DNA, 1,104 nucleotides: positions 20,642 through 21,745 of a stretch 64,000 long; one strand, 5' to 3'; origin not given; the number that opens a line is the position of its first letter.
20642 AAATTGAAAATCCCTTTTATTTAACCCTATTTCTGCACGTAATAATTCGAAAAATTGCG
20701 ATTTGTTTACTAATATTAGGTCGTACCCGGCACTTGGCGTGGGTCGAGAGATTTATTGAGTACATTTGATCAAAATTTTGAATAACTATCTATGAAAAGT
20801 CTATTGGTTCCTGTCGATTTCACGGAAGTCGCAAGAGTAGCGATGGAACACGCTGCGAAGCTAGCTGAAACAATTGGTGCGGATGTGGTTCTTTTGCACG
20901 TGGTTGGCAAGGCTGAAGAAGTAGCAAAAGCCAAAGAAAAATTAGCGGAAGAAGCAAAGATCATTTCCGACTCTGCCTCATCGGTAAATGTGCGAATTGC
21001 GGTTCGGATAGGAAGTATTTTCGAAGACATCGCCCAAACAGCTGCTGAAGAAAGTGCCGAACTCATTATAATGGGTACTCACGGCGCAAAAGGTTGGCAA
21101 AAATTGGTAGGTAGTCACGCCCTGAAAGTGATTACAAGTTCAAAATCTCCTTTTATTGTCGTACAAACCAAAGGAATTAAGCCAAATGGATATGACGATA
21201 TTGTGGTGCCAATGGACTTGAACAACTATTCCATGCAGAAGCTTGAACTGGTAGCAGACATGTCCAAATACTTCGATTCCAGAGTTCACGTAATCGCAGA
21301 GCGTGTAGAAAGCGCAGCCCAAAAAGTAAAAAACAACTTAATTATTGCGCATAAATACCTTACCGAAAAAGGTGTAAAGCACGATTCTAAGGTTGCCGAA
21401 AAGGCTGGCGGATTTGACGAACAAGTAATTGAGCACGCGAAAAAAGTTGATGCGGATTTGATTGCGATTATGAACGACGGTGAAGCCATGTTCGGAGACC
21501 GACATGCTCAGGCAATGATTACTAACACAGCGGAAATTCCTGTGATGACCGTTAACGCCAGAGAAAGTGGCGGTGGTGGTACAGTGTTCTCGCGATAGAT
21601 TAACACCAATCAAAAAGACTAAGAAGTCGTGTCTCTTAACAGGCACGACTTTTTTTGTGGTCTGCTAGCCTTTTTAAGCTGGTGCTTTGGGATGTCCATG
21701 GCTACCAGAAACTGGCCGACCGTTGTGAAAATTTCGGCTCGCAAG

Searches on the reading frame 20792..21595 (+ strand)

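Call 45: search_protein_families(library=pfam, proteins=[window:20792-21595:+], max_evalue=0.0001)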
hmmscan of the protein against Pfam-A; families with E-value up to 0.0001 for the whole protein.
window:20792-21595:+ (268 aa): 1 family
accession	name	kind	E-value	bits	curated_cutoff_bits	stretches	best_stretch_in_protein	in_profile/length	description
PF00582.32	Usp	-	3.2e-25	89.7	24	1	2-124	3-140/141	Universal stress protein family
